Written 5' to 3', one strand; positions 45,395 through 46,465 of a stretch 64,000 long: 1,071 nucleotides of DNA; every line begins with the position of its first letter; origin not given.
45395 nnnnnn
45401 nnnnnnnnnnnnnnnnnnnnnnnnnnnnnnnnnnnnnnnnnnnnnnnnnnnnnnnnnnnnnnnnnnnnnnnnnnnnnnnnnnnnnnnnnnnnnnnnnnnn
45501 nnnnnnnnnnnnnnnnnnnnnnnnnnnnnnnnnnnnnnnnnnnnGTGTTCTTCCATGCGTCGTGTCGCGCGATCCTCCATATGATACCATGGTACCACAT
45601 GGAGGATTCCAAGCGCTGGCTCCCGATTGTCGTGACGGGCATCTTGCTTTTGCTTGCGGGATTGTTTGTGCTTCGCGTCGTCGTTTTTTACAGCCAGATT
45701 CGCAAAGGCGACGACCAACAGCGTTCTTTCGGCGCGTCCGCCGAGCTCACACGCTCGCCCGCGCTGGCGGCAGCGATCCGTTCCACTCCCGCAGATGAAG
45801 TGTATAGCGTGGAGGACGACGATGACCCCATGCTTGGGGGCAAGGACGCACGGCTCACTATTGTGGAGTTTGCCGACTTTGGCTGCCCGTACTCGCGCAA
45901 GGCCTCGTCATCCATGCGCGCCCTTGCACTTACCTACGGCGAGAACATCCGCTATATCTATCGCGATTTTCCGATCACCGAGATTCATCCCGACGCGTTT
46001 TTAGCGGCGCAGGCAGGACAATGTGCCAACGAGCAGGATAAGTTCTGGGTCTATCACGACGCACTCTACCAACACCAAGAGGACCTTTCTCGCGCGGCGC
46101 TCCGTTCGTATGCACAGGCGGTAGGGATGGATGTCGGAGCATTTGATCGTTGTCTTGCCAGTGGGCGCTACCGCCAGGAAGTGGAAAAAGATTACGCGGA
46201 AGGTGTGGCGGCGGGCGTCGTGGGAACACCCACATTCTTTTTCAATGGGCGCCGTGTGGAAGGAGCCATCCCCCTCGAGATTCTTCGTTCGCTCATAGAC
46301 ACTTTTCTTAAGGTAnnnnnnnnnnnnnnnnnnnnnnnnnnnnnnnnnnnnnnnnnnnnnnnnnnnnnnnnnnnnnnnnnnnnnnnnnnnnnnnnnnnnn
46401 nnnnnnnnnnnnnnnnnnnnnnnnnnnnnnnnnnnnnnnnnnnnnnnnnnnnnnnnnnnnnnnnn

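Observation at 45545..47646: Translationally coupled DsbA-like oxidoreductase and a Cys-rich two-TM pilin-like secreted protein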

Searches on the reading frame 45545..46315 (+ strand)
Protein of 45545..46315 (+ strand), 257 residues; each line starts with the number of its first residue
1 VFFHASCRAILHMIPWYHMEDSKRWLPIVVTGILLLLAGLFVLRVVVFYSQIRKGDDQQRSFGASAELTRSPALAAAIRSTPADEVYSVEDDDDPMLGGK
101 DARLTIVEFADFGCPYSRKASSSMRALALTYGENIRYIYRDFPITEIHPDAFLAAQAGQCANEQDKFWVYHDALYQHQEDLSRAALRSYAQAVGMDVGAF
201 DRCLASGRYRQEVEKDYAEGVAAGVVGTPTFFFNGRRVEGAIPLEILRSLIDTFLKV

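Call 4: search_protein_families(library=pfam, proteins=[window:45545-46315:+], max_evalue=1)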
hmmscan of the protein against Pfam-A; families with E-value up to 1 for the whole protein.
window:45545-46315:+ (257 aa): 5 families
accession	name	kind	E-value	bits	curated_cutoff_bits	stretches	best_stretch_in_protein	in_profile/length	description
PF13462.12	Thioredoxin_4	-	2.3e-29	103.2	23.2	1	92-252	3-164/165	Thioredoxin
PF01323.26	DSBA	-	3.2e-23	82.9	25.6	2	153-251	93-190/191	DSBA-like thioredoxin domain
PF13098.12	Thioredoxin_2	-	0.00025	21.8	27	1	102-249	5-102/104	Thioredoxin-like domain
PF14316.11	DUF4381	-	0.16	12.7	27.2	0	18-71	7-58/145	Domain of unknown function (DUF4381)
PF00822.25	PMP22_Claudin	-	0.27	11.6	26.7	1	18-73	93-145/161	PMP-22/EMP/MP20/Claudin family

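Call 29: search_protein_families(library=ncbifam, proteins=[window:45599-46315:+], max_evalue=0.1)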
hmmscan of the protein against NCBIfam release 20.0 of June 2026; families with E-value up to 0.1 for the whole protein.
window:45599-46315:+ (239 aa): 3 families
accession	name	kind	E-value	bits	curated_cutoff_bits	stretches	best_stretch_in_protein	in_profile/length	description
NF041057.1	Rcas_1661_fam_Se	equivalog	5.7e-29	101.4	190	1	51-235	57-246/247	Rcas_1661 family thioredoxin-like (seleno)lipoprotein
NF008129.0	PRK10877.1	equivalog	0.0026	17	215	0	193-233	186-227/237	bifunctional protein-disulfide isomerase/oxidoreductase DsbC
TIGR02022.1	hutF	equivalog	0.081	11.6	413.05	0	128-175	55-105/455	formimidoylglutamate deiminase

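Call 74: search_solved_structures(query=window:45599-46315:+, max_evalue=0.001, show_alignments=3)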
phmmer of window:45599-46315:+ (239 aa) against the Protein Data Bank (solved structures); distinct sequences matched with E-value up to 0.001: 20.
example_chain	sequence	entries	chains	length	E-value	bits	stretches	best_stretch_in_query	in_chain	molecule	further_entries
3gyk_A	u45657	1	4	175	3.6e-17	65.7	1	72-235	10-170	27kDa outer membrane protein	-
7uno_A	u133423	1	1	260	2.1e-13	53.4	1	65-238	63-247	Thioredoxin domain-containing protein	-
4pwp_A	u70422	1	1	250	5.6e-13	52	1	65-238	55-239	DsbA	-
4pwo_A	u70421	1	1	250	8e-13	51.5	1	65-238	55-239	DsbA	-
7unn_A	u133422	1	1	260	8.9e-13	51.4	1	65-238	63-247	Thioredoxin domain-containing protein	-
7rgv_A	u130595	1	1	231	1.7e-08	37.4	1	46-227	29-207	Thioredoxin domain-containing protein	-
6eez_A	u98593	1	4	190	4.3e-08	36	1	75-235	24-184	DsbA-like disulfide oxidoreductase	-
4gxz_A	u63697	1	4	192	4.1e-07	32.8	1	72-234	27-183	Suppression of copper sensitivity protein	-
7dk9_A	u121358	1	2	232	1.5e-06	31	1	132-219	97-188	DSBA domain-containing protein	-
6mhh_A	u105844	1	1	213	1.5e-06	31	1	62-217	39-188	Metal resistance protein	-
4xvw_A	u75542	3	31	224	1.6e-06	30.9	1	64-217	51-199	DsbA-like protein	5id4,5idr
3eu3_A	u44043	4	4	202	2.1e-06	30.5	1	76-235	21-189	BdbD | Disulfide bond formation protein D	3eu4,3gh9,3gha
6nen_A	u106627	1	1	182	3e-06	30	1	69-218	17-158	Copper resistance protein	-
7dka_A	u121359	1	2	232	5.1e-06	29.3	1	132-219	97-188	DSBA domain-containing protein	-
5cp1_A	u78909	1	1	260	4.7e-05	26.1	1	136-228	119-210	FrnE protein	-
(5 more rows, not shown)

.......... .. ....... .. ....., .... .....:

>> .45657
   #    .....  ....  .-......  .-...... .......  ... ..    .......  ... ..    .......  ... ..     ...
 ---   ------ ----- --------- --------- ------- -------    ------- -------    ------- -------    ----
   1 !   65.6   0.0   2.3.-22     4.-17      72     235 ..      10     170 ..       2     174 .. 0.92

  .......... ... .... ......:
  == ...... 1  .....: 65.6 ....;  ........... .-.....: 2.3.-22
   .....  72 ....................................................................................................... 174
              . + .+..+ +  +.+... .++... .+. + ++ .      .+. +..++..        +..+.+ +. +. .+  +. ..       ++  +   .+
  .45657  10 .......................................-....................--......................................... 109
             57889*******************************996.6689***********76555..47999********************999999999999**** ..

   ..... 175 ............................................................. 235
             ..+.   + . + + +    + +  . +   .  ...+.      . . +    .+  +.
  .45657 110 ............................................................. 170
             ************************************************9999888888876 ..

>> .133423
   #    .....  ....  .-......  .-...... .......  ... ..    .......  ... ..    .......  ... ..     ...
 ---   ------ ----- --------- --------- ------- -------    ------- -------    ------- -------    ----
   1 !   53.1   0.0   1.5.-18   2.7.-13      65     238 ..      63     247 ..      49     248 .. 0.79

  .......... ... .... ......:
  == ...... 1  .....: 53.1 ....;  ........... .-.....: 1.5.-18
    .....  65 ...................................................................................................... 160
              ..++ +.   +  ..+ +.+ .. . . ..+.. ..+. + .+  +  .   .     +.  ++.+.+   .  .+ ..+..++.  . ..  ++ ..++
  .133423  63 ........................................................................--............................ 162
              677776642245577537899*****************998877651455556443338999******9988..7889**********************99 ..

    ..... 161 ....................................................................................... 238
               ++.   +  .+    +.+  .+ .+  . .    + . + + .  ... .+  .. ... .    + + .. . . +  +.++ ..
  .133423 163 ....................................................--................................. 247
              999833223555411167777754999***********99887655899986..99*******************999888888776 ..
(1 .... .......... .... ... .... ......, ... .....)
